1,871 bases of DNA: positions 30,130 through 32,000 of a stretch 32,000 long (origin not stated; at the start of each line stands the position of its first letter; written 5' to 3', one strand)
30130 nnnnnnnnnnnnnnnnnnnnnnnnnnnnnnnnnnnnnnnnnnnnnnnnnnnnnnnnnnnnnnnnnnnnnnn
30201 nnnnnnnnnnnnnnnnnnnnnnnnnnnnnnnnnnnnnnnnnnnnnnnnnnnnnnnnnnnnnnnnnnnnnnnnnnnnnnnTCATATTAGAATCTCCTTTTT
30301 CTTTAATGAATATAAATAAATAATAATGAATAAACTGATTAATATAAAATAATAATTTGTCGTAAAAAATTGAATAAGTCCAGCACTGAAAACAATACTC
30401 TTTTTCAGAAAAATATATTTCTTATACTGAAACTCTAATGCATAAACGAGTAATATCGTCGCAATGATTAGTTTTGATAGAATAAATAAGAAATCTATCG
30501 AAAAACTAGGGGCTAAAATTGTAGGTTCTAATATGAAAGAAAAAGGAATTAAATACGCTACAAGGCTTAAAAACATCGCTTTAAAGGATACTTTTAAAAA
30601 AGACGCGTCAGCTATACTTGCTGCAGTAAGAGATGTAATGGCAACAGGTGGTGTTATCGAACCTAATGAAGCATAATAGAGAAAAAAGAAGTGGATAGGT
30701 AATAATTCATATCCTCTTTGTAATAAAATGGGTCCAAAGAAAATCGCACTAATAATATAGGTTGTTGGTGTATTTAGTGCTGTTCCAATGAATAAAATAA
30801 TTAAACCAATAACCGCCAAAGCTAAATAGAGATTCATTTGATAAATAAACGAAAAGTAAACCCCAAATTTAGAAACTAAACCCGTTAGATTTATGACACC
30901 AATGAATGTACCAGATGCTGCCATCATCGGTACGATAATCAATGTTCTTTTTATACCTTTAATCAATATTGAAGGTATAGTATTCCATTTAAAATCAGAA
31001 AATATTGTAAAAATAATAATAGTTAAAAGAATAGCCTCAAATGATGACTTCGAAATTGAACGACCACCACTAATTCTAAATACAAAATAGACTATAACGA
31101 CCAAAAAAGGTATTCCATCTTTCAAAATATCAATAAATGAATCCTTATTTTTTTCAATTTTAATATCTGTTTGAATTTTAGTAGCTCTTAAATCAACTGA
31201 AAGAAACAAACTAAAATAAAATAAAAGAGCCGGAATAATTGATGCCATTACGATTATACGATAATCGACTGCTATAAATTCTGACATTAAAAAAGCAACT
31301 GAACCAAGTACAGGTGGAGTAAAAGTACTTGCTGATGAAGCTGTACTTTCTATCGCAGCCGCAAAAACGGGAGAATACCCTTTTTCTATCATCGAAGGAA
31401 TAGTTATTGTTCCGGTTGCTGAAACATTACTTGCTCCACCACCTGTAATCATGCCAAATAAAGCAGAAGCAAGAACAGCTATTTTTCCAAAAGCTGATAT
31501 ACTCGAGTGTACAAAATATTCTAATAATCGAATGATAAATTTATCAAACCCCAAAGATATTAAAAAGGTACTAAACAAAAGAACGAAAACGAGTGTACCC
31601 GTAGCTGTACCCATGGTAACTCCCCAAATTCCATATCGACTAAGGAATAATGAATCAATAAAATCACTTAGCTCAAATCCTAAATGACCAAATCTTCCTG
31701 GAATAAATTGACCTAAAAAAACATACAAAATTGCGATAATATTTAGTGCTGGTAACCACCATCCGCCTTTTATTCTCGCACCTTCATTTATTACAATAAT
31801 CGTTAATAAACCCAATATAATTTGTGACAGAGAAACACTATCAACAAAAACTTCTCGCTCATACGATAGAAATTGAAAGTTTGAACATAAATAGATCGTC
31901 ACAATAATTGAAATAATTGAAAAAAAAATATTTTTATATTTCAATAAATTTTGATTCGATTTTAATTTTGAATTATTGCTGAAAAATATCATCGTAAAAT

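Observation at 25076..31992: An import, adenylate, tether, release and export operon: TAXI-TRAP transporter, stand-alone A-domain, PCP-thioesterase didomain and ABC exporter, with no condensation domain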

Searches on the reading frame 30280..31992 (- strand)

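Call 3: search_protein_families(library=pfam, proteins=[window:30280-31992:-], max_evalue=0.01)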
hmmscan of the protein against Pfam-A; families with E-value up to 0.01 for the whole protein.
window:30280-31992:- (570 aa): 1 family
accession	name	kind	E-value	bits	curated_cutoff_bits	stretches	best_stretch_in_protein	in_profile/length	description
PF06808.19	DctM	-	4.7e-58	197.4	23.8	1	74-493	12-405/413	Tripartite ATP-independent periplasmic transporter, DctM component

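Call 4: search_protein_families(library=ncbifam, proteins=[window:30280-31992:-], max_evalue=0.01)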
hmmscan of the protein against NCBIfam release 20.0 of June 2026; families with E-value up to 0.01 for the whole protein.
window:30280-31992:- (570 aa): 2 families
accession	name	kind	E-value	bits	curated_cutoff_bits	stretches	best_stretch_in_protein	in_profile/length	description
TIGR02123.1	TRAP_fused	subfamily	1.7e-107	360.7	320.65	1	4-561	44-605/615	TRAP transporter fused permease subunit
TIGR00786.1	dctM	subfamily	5.1e-19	68.3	268.45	1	136-482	45-392/405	TRAP transporter large permease subunit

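Call 54: search_protein_families(library=padloc, proteins=[window:30280-31992:-], max_evalue=0.001)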
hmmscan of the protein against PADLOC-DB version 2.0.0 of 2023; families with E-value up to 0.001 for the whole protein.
window:30280-31992:- (570 aa): 0 families
